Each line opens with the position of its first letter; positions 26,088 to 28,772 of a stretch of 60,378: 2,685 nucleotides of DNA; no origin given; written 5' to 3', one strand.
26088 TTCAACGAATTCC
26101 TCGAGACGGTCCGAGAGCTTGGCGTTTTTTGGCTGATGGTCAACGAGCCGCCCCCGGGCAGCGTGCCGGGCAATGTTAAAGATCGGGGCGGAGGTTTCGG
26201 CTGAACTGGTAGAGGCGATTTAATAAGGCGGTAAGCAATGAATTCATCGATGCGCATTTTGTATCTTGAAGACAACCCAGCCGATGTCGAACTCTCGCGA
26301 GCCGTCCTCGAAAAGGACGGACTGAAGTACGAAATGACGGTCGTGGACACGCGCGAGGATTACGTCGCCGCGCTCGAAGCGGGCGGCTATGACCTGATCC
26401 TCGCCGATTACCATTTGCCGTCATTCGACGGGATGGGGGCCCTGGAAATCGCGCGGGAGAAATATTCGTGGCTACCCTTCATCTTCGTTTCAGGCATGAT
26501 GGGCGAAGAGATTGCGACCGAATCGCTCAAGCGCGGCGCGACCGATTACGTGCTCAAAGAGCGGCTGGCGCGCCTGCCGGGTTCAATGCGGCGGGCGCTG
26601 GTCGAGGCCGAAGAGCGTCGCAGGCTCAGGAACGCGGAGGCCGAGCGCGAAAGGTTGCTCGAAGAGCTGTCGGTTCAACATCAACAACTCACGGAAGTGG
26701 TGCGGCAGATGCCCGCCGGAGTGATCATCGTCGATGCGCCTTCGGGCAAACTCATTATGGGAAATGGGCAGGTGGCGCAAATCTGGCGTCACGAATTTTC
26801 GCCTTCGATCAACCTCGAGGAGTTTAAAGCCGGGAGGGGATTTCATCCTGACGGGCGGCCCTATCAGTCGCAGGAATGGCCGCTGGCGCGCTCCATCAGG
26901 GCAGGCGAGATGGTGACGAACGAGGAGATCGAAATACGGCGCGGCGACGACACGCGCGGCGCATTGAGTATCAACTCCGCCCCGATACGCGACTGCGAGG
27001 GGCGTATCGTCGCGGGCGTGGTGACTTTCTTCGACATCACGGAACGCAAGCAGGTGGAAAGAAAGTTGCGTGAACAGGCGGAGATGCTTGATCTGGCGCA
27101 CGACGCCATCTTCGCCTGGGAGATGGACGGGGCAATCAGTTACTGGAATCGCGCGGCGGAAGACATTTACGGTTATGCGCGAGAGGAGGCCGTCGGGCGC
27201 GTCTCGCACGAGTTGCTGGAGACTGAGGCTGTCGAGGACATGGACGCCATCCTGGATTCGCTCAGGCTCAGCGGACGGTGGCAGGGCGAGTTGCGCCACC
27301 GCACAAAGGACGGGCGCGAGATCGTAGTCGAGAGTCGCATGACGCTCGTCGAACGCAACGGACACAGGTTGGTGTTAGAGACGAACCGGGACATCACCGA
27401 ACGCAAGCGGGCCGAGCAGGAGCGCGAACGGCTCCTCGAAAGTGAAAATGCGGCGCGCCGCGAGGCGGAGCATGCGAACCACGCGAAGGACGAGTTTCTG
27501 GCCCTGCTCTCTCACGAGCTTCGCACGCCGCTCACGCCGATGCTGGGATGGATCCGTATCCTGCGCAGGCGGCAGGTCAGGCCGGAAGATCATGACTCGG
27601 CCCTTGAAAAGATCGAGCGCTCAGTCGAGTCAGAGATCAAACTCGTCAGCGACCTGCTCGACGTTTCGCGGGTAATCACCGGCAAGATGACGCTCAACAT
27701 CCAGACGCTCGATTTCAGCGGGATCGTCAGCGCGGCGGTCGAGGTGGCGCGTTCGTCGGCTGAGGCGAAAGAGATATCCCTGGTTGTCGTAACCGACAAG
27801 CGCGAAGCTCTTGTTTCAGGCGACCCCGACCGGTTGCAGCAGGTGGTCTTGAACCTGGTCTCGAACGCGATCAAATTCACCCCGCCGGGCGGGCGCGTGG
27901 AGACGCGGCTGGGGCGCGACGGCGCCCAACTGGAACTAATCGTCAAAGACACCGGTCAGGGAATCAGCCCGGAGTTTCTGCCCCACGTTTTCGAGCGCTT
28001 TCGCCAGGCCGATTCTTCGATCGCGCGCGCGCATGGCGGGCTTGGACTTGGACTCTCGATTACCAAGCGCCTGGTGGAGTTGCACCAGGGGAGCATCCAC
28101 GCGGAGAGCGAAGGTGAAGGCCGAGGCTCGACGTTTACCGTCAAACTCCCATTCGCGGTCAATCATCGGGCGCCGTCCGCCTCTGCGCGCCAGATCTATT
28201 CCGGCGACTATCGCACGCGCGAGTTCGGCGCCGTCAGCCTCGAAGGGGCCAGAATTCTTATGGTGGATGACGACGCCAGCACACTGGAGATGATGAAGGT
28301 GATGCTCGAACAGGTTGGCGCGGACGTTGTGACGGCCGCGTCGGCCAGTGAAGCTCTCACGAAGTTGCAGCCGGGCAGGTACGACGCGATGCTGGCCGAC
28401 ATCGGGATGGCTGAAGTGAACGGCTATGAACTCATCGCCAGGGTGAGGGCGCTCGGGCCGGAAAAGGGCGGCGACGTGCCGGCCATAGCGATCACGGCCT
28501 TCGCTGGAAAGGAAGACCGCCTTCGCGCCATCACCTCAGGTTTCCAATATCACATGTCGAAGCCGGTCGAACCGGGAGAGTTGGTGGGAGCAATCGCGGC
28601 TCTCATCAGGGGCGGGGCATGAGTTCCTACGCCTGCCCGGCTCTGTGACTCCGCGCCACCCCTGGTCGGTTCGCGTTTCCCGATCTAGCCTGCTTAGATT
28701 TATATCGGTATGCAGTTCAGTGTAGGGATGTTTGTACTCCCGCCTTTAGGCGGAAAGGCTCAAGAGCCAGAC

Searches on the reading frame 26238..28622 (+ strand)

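Call 77: search_protein_families(library=ncbifam, proteins=[window:26238-28622:+], max_evalue=1e-10)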
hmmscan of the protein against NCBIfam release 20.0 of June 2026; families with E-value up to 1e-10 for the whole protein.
window:26238-28622:+ (794 aa): 125 families (the best 25 are shown)
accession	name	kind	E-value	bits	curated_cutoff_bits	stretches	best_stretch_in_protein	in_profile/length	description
TIGR02956.1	TMAO_torS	equivalog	1.5e-85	288.1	676.5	1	360-792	405-822/967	TMAO reductase system sensor histidine kinase/response regulator TorS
NF008318.0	PRK11107.1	equivalog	9.8e-78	262.2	890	2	405-648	281-527/920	two-component sensor histidine kinase BarA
NF047874.1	MASE3_PAS_HK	subfamily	8.2e-72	242.9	560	1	271-645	258-631/655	MASE3 domain-containing sensor histidine kinase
NF038297.2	hybrid_HK_HrmK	equivalog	2.8e-70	237.6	725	1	394-779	215-597/607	hybrid histidine kinase/response regulator HrmK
NF041947.1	LuxQ_Vibrio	equivalog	6e-69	232.8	1200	1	272-786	343-835/843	quorum-sensing autoinducer 2 sensor kinase/phosphatase LuxQ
NF008302.0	PRK11091.1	equivalog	3.5e-67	227.2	838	1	266-789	139-642/779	aerobic respiration two-component sensor histidine kinase ArcB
NF011874.0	PRK15347.1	equivalog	5.3e-67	226.6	852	2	404-646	385-620/921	two component system sensor kinase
NF046044.1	PnpS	equivalog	7.6e-65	219.4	400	1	413-638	166-390/390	two-component system histidine kinase PnpS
NF041880.1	EPS_EpsF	equivalog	2.5e-63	214.3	900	1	272-638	141-492/492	response regulator EpsF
NF008099.0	PRK10841.1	equivalog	4.2e-59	200.2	920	2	399-645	452-696/949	two-component system sensor histidine kinase RcsC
NF041832.1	near_NosP_CTERM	subfamily_domain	1.6e-57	195.3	400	1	411-787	1-367/370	NahK/ErcS family hybrid sensor histidine kinase/response regulator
TIGR02966.1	phoR_proteo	equivalog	2.5e-57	194.4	334.2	1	411-637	108-333/333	phosphate regulon sensor histidine kinase PhoR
NF033092.0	HK_WalK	equivalog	5.4e-56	190.4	725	1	409-639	364-594/594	cell wall metabolism sensor histidine kinase WalK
NF008543.0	PRK11466.1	equivalog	4.6e-54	183.6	982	1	394-789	421-797/914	TMAO reductase system sensor histidine kinase/response regulator TorS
NF047465.1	hybrid_HK_LvrA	exception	1.6e-52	178.6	1200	1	380-784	175-578/819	hybrid histidine kinase/response regulator LvrA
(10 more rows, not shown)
